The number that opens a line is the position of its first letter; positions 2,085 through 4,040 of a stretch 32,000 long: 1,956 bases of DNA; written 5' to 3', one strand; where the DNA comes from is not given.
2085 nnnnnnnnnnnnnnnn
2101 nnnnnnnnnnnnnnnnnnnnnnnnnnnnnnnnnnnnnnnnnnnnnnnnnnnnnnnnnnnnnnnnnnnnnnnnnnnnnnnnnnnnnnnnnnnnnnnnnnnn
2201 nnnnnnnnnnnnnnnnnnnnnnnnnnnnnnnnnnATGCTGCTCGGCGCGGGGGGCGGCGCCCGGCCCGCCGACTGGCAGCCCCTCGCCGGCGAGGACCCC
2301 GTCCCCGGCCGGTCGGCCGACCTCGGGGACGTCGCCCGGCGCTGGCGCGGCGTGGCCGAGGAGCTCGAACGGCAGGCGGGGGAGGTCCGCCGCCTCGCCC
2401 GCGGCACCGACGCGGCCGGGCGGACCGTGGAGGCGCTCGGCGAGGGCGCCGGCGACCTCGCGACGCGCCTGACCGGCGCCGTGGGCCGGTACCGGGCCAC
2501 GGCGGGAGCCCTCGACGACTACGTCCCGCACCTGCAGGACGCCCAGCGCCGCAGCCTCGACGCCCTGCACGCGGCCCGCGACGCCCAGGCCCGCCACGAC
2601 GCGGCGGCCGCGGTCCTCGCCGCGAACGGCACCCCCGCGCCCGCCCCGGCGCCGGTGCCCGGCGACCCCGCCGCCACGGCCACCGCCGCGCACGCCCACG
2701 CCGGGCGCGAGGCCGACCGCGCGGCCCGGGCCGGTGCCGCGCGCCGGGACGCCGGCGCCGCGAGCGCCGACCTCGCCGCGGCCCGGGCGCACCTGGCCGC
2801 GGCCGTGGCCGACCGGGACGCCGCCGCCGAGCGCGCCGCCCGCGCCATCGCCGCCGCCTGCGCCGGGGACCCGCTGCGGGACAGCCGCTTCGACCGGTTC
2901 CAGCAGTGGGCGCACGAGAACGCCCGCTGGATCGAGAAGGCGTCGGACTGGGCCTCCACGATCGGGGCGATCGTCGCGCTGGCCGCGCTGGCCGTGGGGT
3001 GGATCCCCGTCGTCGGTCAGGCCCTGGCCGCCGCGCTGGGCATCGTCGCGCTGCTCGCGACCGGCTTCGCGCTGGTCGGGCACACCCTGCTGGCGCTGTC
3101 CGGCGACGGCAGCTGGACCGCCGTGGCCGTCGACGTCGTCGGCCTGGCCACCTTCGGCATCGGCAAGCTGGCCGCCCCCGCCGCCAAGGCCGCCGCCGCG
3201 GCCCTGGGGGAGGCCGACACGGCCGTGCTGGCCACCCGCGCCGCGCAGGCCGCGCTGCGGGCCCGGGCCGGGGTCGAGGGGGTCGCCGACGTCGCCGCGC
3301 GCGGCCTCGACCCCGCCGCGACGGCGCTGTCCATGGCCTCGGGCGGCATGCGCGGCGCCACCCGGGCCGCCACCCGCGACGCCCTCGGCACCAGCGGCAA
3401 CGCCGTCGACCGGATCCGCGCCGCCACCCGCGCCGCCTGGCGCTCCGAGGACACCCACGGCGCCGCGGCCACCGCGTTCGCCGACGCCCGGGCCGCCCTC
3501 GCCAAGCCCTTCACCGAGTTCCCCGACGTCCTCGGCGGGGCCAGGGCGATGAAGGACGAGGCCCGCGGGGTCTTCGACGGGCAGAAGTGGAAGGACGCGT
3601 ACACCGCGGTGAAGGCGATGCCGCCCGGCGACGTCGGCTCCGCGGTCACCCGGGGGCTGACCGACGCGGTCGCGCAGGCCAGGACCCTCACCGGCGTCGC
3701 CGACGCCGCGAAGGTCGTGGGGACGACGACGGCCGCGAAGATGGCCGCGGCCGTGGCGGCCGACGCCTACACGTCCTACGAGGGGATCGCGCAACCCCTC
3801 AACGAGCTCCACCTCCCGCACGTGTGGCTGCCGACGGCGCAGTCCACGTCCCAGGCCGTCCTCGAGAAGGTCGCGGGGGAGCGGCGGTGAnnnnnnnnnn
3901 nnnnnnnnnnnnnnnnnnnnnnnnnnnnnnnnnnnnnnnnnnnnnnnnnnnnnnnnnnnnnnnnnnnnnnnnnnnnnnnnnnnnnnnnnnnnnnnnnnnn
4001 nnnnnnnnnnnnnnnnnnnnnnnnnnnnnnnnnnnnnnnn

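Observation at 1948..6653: Translationally coupled five-gene cluster resembling an orphan type VII-style effector module with several unassigned components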

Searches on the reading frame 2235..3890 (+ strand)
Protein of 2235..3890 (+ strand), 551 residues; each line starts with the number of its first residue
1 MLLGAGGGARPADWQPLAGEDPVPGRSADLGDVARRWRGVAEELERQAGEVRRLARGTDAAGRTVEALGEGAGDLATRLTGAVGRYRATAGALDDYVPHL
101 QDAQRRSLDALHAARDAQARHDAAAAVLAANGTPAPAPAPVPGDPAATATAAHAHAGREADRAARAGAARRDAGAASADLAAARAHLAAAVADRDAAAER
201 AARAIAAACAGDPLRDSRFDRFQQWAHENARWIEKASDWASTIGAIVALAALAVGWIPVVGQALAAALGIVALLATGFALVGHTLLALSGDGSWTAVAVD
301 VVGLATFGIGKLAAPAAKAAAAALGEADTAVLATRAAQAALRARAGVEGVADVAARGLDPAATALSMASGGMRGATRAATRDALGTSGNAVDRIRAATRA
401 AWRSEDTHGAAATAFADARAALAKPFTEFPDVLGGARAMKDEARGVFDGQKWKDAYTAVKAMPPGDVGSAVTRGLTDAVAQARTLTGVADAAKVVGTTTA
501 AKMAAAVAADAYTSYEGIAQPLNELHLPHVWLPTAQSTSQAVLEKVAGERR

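Call 4: search_protein_families(library=pfam, proteins=[window:2235-3890:+], max_evalue=1)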
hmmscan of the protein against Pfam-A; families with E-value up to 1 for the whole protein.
window:2235-3890:+ (551 aa): 0 families

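Call 5: search_protein_families(library=ncbifam, proteins=[window:2235-3890:+], max_evalue=1)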
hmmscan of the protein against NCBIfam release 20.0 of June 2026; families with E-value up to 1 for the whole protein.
window:2235-3890:+ (551 aa): 0 families

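Call 10: find_homologous_proteins(query=window:2235-3887:+, max_evalue=0.001)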
Query window:2235-3887:+ (551 aa): 43 proteins with E <= 0.001 among 8000 candidates.
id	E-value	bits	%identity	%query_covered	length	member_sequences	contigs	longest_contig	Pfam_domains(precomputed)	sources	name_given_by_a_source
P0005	0.0e+0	1108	100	100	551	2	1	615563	-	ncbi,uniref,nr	ncbi:hypothetical protein FHR75_003175 [Kineococcus radiotolerans]|uniref:Uncharacterized protein n=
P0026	3.5e-141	490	55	99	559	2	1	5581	PF21725.4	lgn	-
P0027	2.9e-85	305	48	84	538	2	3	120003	-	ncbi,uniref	ncbi:hypothetical protein [Kineococcus auxinigenes]|uniref:hypothetical protein n=1 Tax=unclassified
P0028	1.5e-37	148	38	64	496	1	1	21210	PF21725.4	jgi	jgi:hypothetical protein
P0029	1.3e-36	145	35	69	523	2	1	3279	-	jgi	jgi:hypothetical protein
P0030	8.6e-36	142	37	55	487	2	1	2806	PF21725.4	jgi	jgi:hypothetical protein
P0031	3.0e-35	140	35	63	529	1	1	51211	-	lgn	-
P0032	6.5e-35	139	38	57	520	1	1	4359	-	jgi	-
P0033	5.8e-34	136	38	55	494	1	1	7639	PF21725.4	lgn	-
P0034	6.1e-34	136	39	52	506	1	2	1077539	PF21725.4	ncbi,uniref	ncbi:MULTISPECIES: putative T7SS-secreted protein [unclassified Streptomyces]|uniref:putative T7SS-s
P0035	6.1e-34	136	35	68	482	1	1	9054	PF21725.4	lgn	-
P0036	2.4e-32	131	34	64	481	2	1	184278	PF21725.4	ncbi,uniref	ncbi:putative T7SS-secreted protein [Streptomyces sp. NPDC042319]|uniref:putative T7SS-secreted prot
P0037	3.7e-32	130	38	57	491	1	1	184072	PF21725.4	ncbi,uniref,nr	ncbi:putative T7SS-secreted protein [Streptomyces sp. H39-S7]|uniref:putative T7SS-secreted protein 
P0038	7.2e-32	129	37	55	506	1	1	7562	-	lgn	-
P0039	1.3e-31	128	36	63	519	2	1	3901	-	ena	-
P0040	1.4e-30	125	38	57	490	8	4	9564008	PF21725.4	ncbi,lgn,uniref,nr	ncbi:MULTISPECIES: putative T7SS-secreted protein [unclassified Streptomyces]|uniref:putative T7SS-s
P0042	2.1e-29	121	31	56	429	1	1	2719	PF21725.4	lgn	-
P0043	2.4e-29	121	36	55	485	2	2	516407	PF21725.4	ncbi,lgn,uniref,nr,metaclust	ncbi:hypothetical protein AQ490_12295 [Wenjunlia vitaminophila]|uniref:Putative T7SS secretion signa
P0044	4.2e-29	120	36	66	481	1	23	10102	PF21725.4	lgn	-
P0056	2.5e-19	88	32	60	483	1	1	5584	PF21725.4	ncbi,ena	-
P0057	3.8e-19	87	30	61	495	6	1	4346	PF21725.4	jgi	-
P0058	2.8e-18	84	36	47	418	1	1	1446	PF15648.13,PF21725.4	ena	-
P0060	4.6e-17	80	34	56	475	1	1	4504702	PF21725.4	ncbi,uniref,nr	ncbi:hypothetical protein [Cellulomonas sp. S1-8]|uniref:hypothetical protein n=1 Tax=Cellulomonas s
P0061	3.6e-16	78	32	61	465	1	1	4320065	PF21725.4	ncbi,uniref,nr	ncbi:hypothetical protein [Isoptericola sp. BMS4]|uniref:hypothetical protein n=1 Tax=Isoptericola s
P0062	4.9e-16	77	36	45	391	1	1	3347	PF15648.13,PF21725.4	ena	-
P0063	5.2e-16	77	29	55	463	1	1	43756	PF21725.4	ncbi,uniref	ncbi:hypothetical protein [Streptomyces sp. NPDC007088]|uniref:hypothetical protein n=1 Tax=Streptom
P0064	7.1e-13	67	28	58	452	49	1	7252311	PF21725.4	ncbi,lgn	ncbi:ElaB/YqjD/DUF883 family membrane-anchored ribosome-binding protein [Streptomyces albogriseolus]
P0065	1.1e-12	66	33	56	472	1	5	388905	-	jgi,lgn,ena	-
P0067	6.1e-5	40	33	55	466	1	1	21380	PF21725.4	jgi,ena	-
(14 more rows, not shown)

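Call 12: find_encoding_contigs(protein=P0040, flank=10000, max_places=2)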
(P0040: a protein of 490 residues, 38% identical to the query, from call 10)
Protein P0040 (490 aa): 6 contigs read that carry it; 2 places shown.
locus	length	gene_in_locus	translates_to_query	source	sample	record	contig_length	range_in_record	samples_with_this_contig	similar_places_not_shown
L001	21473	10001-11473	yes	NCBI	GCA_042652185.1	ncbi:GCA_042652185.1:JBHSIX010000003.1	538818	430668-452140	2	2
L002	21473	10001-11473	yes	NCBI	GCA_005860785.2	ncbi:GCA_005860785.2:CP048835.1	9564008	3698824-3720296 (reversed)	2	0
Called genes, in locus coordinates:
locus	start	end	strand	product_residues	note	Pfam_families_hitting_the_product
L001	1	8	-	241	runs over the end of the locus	PF00753:Lactamase_B, PF12706:Lactamase_B_2 (weak)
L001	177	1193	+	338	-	PF08220:HTH_DeoR (faint), PF01628:HrcA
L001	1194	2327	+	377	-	PF00226:DnaJ, PF01556:DnaJ_C, PF00684:DnaJ_CXXCXGXG, PF27439:DnaJ_C_2 (weak)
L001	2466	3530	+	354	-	PF00478:IMPDH (faint), PF03060:NMO, PF01070:FMN_dh (weak)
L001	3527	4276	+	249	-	PF20260:PUA_4, PF04452:Methyltrans_RNA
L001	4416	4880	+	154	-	-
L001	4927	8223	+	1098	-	PF12894:ANAPC4_WD40 (faint), PF25174:Beta-prop_THOC3 (faint), PF26549:Tricorn_N, PF00400:WD40 (faint), PF26550:Tricorn_2nd, PF14684:Tricorn_C1, PF14685:PDZ_Tricorn, PF03572:Peptidase_S41, +2 more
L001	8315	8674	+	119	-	PF11969:DcpS_C, PF01230:HIT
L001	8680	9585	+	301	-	PF23023:Anti-Pycsar_Apyc1 (weak), PF00753:Lactamase_B, PF12706:Lactamase_B_2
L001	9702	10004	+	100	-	-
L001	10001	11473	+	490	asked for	PF21725:T7SS_signal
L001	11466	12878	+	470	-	-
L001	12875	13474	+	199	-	-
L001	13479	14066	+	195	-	-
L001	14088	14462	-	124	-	PF07681:DoxX (weak), PF13564:DoxX_2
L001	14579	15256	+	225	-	PF00440:TetR_N, PF21597:TetR_C_43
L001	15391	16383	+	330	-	PF00962:A_deaminase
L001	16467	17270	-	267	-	PF03767:Acid_phosphat_B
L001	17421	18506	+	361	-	PF08240:ADH_N, PF16912:Glu_dehyd_C, PF00107:ADH_zinc_N, PF13602:ADH_zinc_N_2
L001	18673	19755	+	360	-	-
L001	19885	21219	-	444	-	PF02056:Glyco_hydro_4, PF11975:Glyco_hydro_4C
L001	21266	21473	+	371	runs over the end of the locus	PF00294:PfkB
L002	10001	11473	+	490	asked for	PF21725:T7SS_signal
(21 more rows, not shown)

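Call 13: find_encoding_contigs(protein=P0060, flank=10000, max_places=2)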
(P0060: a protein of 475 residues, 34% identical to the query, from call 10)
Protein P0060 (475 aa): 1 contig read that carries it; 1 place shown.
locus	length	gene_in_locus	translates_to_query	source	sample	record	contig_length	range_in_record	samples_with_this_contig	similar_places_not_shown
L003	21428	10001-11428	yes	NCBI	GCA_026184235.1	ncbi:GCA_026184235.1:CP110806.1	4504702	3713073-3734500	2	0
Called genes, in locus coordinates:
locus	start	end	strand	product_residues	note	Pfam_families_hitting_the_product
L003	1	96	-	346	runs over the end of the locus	PF00248:Aldo_ket_red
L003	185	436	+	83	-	PF22513:FitA-like_RHH (weak)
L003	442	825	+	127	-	PF01850:PIN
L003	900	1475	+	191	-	-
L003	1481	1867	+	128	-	PF13560:HTH_31 (weak), PF01381:HTH_3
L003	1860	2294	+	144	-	-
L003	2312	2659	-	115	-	-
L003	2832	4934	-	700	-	PF14412:AHH (weak)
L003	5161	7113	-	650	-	PF13374:TPR_10 (faint)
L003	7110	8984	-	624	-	-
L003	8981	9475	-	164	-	PF10722:YbjN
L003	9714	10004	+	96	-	-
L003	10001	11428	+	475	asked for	PF21725:T7SS_signal (weak)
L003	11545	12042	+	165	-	-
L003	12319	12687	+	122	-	-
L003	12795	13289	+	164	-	-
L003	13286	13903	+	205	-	-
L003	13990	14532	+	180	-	PF12728:HTH_17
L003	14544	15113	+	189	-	PF13470:PIN_3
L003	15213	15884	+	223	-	PF12697:Abhydrolase_6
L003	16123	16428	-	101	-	PF02452:PemK_toxin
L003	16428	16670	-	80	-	PF01402:RHH_1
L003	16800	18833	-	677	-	PF02449:Glyco_hydro_42, PF08532:Glyco_hydro_42M, PF08533:Glyco_hydro_42C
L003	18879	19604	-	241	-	-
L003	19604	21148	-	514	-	PF01229:Glyco_hydro_39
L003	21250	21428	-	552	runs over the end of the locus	PF01547:SBP_bac_1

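Call 31: find_encoding_contigs(protein=P0064, flank=10000, max_places=1)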
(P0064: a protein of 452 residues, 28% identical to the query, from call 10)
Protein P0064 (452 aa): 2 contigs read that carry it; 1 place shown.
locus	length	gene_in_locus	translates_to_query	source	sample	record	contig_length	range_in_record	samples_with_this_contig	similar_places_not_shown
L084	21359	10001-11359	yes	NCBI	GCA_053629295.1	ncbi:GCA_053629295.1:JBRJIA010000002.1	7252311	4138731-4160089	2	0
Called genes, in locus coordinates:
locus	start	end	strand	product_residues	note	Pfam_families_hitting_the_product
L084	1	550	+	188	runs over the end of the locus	PF01381:HTH_3, PF13443:HTH_26 (faint), PF13560:HTH_31, PF07883:Cupin_2 (weak)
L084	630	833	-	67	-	PF00313:CSD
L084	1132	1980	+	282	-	PF02621:VitK2_biosynth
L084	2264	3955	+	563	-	PF00069:Pkinase, PF07714:PK_Tyr_Ser-Thr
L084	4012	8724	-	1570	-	PF16697:Yop-YscD_cpl (faint), PF01580:FtsK_SpoIIIE, PF13191:AAA_16 (faint), PF13401:AAA_22 (faint), PF25199:nSTAND_NTPase5 (faint), PF01580:FtsK_SpoIIIE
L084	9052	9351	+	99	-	PF06013:WXG100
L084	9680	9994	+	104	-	-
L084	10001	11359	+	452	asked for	PF21725:T7SS_signal (weak)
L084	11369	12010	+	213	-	-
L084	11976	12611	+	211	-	-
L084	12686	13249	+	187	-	-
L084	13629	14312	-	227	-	-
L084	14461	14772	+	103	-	PF19840:DUF6317 (weak)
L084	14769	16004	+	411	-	PF21725:T7SS_signal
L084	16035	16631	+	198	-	-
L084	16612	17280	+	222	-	-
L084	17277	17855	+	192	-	-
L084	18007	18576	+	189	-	-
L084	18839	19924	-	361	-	-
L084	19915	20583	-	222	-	-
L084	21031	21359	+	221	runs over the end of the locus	-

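Call 32: find_encoding_contigs(protein=P0061, flank=10000, max_places=1)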
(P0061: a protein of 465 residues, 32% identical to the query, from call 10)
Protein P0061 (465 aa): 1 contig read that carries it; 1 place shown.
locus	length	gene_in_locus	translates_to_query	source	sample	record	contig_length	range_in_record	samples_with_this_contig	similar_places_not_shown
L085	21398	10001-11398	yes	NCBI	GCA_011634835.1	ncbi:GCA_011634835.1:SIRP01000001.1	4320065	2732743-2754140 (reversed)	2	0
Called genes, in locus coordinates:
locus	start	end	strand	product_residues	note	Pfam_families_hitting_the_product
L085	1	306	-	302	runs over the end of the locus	PF01261:AP_endonuc_2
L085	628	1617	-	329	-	PF01636:APH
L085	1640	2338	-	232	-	PF00293:NUDIX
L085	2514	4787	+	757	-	PF02562:PhoH (faint), PF00580:UvrD-helicase (faint), PF01443:Viral_helicase1 (faint), PF13245:AAA_19 (faint), PF13604:AAA_30 (faint), PF13538:UvrD_C_2 (weak)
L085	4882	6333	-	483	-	PF00478:IMPDH, PF00571:CBS (weak)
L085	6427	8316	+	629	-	PF13292:DXP_synthase_N, PF02779:Transket_pyr, PF02780:Transketolase_C, PF17147:PFOR_II (weak)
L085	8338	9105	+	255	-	PF00702:Hydrolase, PF12710:HAD (weak), PF13419:HAD_2, PF13242:Hydrolase_like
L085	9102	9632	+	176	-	PF07179:SseB (weak)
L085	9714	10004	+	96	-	-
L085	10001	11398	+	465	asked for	PF21725:T7SS_signal (weak)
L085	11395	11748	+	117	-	-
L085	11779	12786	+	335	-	PF17853:GGDEF_2 (faint)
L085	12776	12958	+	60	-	-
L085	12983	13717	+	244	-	PF02585:PIG-L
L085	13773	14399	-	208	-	PF01243:PNPOx_N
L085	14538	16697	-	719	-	PF00378:ECH_1, PF16113:ECH_2, PF02737:3HCDH_N, PF00725:3HCDH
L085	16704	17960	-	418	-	PF00108:Thiolase_N, PF02803:Thiolase_C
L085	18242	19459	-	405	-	PF01612:DNA_pol_A_exo1, PF00570:HRDC, PF18305:DNA_pol_A_exoN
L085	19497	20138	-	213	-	PF11452:DUF3000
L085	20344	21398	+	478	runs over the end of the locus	PF03446:NAD_binding_2, PF00393:6PGD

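Call 33: find_encoding_contigs(protein=P0027, flank=10000, max_places=1)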
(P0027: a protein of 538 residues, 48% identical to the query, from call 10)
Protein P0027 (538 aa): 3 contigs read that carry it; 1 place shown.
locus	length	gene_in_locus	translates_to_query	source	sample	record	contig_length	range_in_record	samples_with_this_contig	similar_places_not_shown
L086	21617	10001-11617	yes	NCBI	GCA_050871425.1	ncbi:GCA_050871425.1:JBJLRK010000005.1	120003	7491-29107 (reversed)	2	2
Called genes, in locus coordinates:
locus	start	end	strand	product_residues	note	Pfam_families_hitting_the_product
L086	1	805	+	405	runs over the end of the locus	PF00155:Aminotran_1_2, PF01041:DegT_DnrJ_EryC1 (weak)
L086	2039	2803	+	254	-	PF00005:ABC_tran, PF13555:AAA_29 (weak), PF13304:AAA_21 (faint)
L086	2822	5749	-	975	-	PF02837:Glyco_hydro_2_N, PF02836:Glyco_hydro_2_C, PF16353:LacZ_4, PF02929:Bgal_small_N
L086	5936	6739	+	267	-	PF00392:GntR (weak), PF08220:HTH_DeoR, PF08279:HTH_11 (weak), PF12802:MarR_2 (weak), PF25213:HVO_A0261_N (weak), PF00455:DeoRC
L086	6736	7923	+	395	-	PF01087:GalP_UDP_transf, PF02744:GalP_UDP_tr_C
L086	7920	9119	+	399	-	PF10509:GalKase_gal_bdg, PF00288:GHMP_kinases_N, PF08544:GHMP_kinases_C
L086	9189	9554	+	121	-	-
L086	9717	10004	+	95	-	-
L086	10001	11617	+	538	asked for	-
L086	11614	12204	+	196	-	-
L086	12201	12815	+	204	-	-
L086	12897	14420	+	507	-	-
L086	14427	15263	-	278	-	-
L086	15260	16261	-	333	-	PF00005:ABC_tran, PF13304:AAA_21 (weak)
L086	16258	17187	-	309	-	-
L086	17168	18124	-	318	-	PF00005:ABC_tran, PF13304:AAA_21 (weak)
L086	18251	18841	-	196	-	PF00440:TetR_N, PF16925:TetR_C_13 (weak)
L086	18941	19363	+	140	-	PF02566:OsmC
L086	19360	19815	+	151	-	-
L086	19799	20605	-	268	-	PF03372:Exo_endo_phos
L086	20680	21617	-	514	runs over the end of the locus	PF10009:DUF2252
